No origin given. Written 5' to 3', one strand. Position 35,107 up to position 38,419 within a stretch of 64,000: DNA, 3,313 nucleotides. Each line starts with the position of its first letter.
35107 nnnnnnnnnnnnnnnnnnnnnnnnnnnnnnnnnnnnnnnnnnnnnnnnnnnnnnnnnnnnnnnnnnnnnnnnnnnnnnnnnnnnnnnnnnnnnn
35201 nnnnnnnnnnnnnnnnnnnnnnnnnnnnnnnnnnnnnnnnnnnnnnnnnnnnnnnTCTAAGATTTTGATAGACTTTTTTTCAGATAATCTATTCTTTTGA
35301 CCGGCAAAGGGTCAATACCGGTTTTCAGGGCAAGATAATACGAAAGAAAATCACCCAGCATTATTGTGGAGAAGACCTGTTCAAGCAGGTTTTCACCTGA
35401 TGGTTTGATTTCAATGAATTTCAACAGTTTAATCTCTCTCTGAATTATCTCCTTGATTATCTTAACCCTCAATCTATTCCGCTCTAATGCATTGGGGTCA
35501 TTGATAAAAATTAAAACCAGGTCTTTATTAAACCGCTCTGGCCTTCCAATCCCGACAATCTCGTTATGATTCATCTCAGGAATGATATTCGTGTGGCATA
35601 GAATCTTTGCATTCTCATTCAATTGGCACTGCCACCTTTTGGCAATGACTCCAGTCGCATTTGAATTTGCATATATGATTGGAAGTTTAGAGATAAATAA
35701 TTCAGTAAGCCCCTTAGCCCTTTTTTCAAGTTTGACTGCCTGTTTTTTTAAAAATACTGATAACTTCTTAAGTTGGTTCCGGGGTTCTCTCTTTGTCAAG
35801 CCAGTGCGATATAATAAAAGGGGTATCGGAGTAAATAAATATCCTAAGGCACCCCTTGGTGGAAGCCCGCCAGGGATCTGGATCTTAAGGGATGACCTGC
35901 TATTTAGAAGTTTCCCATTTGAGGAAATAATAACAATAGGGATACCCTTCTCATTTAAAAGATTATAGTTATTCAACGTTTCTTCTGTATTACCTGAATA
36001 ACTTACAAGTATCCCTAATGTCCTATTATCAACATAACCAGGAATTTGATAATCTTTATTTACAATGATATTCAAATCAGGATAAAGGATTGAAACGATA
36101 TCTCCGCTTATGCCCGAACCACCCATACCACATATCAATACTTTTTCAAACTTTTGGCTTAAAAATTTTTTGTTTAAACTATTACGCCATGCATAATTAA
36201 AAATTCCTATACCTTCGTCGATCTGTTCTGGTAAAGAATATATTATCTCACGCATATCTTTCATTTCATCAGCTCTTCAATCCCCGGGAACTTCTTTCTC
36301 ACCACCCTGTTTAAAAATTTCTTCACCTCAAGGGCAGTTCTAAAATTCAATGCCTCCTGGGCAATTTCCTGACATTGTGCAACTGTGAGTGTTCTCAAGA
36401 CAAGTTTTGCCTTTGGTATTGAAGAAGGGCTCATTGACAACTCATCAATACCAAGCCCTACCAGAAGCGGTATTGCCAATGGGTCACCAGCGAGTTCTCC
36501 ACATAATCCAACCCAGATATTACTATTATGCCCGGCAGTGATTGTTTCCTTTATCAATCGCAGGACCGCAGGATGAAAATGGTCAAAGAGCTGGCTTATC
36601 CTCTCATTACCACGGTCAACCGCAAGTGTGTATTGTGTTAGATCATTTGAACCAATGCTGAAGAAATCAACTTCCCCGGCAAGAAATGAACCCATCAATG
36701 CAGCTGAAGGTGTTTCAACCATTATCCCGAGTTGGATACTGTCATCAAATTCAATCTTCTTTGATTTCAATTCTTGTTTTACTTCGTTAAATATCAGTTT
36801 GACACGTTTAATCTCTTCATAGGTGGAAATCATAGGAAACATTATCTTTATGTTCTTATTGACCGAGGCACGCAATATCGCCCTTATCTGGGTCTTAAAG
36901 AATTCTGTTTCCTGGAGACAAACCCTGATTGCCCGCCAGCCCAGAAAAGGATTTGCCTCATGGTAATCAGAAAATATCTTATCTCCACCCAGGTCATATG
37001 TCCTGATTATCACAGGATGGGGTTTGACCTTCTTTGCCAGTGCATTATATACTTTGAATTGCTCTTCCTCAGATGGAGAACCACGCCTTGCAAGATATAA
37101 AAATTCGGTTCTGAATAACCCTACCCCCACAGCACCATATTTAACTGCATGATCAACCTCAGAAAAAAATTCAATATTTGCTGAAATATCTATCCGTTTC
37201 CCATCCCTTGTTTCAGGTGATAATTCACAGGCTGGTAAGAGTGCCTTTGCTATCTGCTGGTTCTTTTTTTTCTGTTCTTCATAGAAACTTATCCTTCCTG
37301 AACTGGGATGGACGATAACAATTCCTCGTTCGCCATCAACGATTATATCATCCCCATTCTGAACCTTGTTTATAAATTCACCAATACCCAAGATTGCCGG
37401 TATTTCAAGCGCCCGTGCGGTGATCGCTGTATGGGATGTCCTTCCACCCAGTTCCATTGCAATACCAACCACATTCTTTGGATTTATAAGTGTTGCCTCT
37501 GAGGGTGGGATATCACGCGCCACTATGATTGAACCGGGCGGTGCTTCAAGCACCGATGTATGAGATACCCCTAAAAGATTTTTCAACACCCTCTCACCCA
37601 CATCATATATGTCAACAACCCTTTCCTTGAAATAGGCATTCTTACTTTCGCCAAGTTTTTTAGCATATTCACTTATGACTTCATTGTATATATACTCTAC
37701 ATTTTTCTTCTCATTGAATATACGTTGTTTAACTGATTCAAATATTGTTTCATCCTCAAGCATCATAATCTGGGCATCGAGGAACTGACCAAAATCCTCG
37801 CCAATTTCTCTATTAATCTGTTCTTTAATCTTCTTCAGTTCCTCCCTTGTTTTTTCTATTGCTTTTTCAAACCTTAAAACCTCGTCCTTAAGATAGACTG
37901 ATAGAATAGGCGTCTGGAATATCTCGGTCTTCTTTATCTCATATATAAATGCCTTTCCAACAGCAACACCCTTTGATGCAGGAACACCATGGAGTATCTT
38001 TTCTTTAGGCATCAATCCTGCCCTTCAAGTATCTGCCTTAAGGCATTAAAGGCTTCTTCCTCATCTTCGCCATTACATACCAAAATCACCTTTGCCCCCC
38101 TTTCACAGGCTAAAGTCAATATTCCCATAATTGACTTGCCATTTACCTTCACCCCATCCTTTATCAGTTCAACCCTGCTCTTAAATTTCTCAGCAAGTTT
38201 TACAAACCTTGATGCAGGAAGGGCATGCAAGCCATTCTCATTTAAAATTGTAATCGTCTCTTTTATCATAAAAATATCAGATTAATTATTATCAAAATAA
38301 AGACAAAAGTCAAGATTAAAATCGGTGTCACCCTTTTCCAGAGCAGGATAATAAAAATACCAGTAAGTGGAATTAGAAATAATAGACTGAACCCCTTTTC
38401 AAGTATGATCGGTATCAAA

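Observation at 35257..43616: Mannose-family PTS operon carrying an embedded cytoplasmic GH57 glycoside hydrolase and an OM protein, with no EIIA(Man)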

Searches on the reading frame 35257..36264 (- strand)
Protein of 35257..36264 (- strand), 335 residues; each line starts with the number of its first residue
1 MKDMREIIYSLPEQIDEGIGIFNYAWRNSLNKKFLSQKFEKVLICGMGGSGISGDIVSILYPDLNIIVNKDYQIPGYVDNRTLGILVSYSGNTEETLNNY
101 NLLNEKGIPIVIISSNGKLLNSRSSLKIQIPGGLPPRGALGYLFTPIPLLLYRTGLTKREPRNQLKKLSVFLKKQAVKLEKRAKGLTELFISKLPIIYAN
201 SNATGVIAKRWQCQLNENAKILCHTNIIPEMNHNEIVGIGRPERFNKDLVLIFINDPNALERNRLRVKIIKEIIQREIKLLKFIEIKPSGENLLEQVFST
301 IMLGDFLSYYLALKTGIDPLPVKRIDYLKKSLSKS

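Call 3: search_protein_families(library=pfam, proteins=[window:35257-36264:-], max_evalue=0.01)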
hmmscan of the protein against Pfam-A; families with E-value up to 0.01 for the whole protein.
window:35257-36264:- (335 aa): 2 families
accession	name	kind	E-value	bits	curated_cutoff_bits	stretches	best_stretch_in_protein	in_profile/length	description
PF10432.14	bact-PGI_C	-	2.1e-46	158.1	24.5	1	181-332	3-151/151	Bacterial phospho-glucose isomerase C-terminal SIS domain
PF01380.27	SIS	-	5.1e-05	23.5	25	1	76-130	49-104/131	SIS domain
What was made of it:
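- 35257..36264 (-): Bifunctional phosphoglucose/phosphomannose isomerase (SIS type), 335 aa. PF10432, E 2.1e-46 (call 3).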

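Call 8: search_protein_families(library=ncbifam, proteins=[window:35257-36264:-], max_evalue=0.01)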
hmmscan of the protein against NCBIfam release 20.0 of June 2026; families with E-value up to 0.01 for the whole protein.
window:35257-36264:- (335 aa): 9 families
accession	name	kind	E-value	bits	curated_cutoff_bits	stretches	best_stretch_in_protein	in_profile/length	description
NF006426.0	PRK08674.1-6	subfamily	4.8e-89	298.7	295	1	2-334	14-351/354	bifunctional phosphoglucose/phosphomannose isomerase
TIGR02128.1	G6PI_arch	equivalog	3.7e-78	262.6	213.9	1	32-332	16-307/308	bifunctional phosphoglucose/phosphomannose isomerase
NF006423.0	PRK08674.1-2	equivalog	7.1e-78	261.7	254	1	32-333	20-317/317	bifunctional phosphoglucose/phosphomannose isomerase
NF006425.0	PRK08674.1-5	equivalog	1.1e-74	251.5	471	1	2-333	17-354/358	bifunctional phosphoglucose/phosphomannose isomerase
NF006422.0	PRK08674.1-1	subfamily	1.2e-40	139.8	317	1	36-334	22-297/302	bifunctional phosphoglucose/phosphomannose isomerase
NF006424.0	PRK08674.1-3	equivalog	9.3e-33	114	730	1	38-335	49-355/355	bifunctional phosphoglucose/phosphomannose isomerase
NF040629.1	PGI_Meth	equivalog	0.0026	17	350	1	10-106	31-137/396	glucose-6-phosphate isomerase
TIGR01135.1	glmS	equivalog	0.0026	16.3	418.05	0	23-117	273-376/607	glutamine--fructose-6-phosphate transaminase (isomerizing)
NF001484.0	PRK00331.1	subfamily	0.0075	14.7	381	0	31-114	278-367/601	isomerizing glutamine--fructose-6-phosphate transaminase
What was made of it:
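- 35257..36264 (-): NF006426, 298.7 bits, above the 295 cutoff (call 8).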

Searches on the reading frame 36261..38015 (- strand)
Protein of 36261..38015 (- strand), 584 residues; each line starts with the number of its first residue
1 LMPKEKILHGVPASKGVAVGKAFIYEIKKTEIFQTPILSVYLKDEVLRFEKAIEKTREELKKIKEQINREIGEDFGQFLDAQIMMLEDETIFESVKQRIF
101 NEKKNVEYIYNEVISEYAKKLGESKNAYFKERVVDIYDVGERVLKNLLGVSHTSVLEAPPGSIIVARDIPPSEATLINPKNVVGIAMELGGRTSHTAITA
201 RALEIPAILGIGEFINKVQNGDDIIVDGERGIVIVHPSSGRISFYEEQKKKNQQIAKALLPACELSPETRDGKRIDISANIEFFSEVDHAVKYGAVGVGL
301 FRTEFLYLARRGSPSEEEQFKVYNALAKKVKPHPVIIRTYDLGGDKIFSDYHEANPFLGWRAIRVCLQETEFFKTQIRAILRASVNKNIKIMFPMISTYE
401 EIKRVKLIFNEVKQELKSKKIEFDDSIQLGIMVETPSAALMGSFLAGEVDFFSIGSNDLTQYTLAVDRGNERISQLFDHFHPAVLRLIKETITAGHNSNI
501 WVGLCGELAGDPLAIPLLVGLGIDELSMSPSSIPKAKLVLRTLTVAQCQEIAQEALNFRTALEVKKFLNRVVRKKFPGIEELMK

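Call 3: search_protein_families(library=pfam, proteins=[window:36261-38015:-], max_evalue=0.01)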
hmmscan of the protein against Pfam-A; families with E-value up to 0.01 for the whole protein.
window:36261-38015:- (584 aa): 4 families
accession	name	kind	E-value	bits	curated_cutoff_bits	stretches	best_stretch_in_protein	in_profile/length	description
PF02896.24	PEP-utilizers_C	-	5.7e-109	364.2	22.8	1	268-543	13-291/293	PEP-utilising enzyme, PEP-binding domain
PF05524.18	PEP-utilisers_N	-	2.6e-27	95.8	24.4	1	9-132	1-121/121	PEP-utilising enzyme, N-terminal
PF00391.29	PEP-utilizers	-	4.2e-21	74.8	23.1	1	159-231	2-72/72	PEP-utilising enzyme, mobile domain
PF03328.21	HpcH_HpaI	-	0.0059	16.3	25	0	363-439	64-132/221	HpcH/HpaI aldolase/citrate lyase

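Call 8: search_protein_families(library=ncbifam, proteins=[window:36261-38015:-], max_evalue=0.01)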
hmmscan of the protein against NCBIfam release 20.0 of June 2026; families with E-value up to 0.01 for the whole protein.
window:36261-38015:- (584 aa): 26 families (the best 25 are shown)
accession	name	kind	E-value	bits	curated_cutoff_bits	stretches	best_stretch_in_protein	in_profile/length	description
TIGR01417.1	PTS_I_fam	equivalog_domain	2.6e-187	623.7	341.7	1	8-569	1-565/565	phosphoenolpyruvate--protein phosphotransferase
NF008382.0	PRK11177.1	equivalog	3.2e-171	570.8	824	1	8-575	2-572/575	phosphoenolpyruvate-protein phosphotransferase PtsI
NF008283.0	PRK11061.1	equivalog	9e-117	391.2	583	1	6-574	169-737/748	phosphoenolpyruvate--protein phosphotransferase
NF005057.0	PRK06464.1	equivalog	4.7e-63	213.5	598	2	325-543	563-788/798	phosphoenolpyruvate synthase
TIGR01418.1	PEP_synth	equivalog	5.8e-61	206.8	739.75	2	325-539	557-778/784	pyruvate, water dikinase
TIGR01828.1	pyru_phos_dikin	equivalog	5.2e-44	150.4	843.45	2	349-539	648-859/865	pyruvate, phosphate dikinase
NF008478.1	PRK11377.1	equivalog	4.5e-34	118.3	520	1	11-234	254-471/473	dihydroxyacetone kinase phosphoryl donor subunit DhaM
NF006151.0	PRK08296.1-3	equivalog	2.5e-09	36.2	693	1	160-235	529-602/604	hypothetical protein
NF004878.0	PRK06241.1-3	subfamily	5.5e-09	34.7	945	1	160-235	815-888/891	phosphoenolpyruvate synthase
NF006153.0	PRK08296.1-5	subfamily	7.2e-09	34.6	578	1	159-234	531-604/608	hypothetical protein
NF004531.0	PRK05878.1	equivalog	3.5e-08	32.5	456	1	182-235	403-456/534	pyruvate, phosphate dikinase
NF004883.0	PRK06241.2-4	equivalog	8e-08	30.9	1063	1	182-234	859-911/928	phosphoenolpyruvate synthase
NF004881.0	PRK06241.2-2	equivalog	3e-07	29.1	883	1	161-237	817-892/898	phosphoenolpyruvate synthase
NF052631.1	prodigiosin_PigC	equivalog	7.3e-07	27.4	1300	1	159-235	807-881/883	prodigiosin ligase PigC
NF004882.0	PRK06241.2-3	equivalog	1.7e-06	26.4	850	1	163-232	748-815/827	phosphoenolpyruvate synthase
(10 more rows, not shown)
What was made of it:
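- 36261..38015 (-): Enzyme I (PEP-protein phosphotransferase), 584 aa. Its active-site His lies in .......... TIGR01417, 623.7 bits, above the 341.7 cutoff (call 8).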

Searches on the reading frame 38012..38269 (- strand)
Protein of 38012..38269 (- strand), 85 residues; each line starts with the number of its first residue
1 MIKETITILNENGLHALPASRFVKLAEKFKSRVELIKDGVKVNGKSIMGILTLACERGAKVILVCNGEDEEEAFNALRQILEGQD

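Call 3: search_protein_families(library=pfam, proteins=[window:38012-38269:-], max_evalue=0.01)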
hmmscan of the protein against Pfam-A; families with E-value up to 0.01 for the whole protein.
window:38012-38269:- (85 aa): 1 family
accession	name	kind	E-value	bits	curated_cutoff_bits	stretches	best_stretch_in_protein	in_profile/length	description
PF00381.24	PTS-HPr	-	2.2e-27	95.4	23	1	3-82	2-80/81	PTS HPr component phosphorylation site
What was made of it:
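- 38012..38269 (-): HPr, 85 aa. His15 and Ser46 are present, but the active-site motif is the atypical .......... (Leu17, Arg21). PF00381, E 2.2e-27 (call 3).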

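Call 8: search_protein_families(library=ncbifam, proteins=[window:38012-38269:-], max_evalue=0.01)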
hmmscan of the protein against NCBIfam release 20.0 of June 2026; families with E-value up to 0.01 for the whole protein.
window:38012-38269:- (85 aa): 9 families
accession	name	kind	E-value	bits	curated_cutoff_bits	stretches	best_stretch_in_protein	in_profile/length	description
TIGR01003.1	PTS_HPr_family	subfamily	2e-26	91.8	47.9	1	1-82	1-82/82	HPr family phosphocarrier protein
NF010354.0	PRK13782.1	equivalog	8.9e-23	80.1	123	1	1-81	1-81/85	HPr family phosphocarrier protein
NF010352.0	PRK13780.1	equivalog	1.4e-20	72.9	110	1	1-82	1-82/88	phosphocarrier protein HPr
NF041319.1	PTS-HPr_Halo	equivalog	3e-19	69.2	140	1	4-82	3-84/87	phosphocarrier protein HPr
NF008104.0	PRK10850.1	equivalog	8.6e-14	51.4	153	1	1-80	1-80/85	phosphocarrier protein Hpr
NF008319.0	PRK11109.1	equivalog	9.2e-13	48.2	302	1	3-81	287-368/376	fused PTS fructose transporter subunit IIA/HPr protein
NF008478.1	PRK11377.1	equivalog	9.4e-13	48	520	1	5-81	159-235/473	dihydroxyacetone kinase phosphoryl donor subunit DhaM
NF010351.0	PRK13779.1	equivalog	7.1e-12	44.9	766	1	5-80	294-372/503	bifunctional PTS system fructose-specific transporter subunit IIA/HPr protein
NF008146.0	PRK10897.1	equivalog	5.5e-11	42.6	119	1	2-81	3-83/90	PTS phosphocarrier protein NPr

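Call 77: search_protein_representatives(protein=window:38012-38269:-)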
Query: 85 residues. Proteins with E-value up to 0.001 (for the whole library): 7332; up to 1e-10: 600; up to 1e-30: 0. The best 150 are listed.
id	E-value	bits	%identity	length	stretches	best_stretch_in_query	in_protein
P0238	1.5e-20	88.5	32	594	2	7-83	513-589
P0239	7.4e-20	86.4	55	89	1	1-82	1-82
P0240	2.0e-18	81.8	55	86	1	1-84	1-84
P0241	7.5e-18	80.0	49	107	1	2-81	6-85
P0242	8.0e-18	79.9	52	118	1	1-82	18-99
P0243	1.5e-17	79.0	52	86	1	3-82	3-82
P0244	1.7e-17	78.9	48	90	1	2-81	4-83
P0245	2.9e-17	78.1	52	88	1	6-85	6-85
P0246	3.1e-17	78.0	51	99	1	2-83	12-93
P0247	7.2e-17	76.9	49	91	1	2-82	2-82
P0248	9.2e-17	76.5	48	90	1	2-82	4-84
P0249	1.7e-16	75.6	53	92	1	1-81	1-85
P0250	2.6e-16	75.1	48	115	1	2-81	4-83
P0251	3.0e-16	74.9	50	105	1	5-82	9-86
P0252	3.7e-16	74.6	50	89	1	1-80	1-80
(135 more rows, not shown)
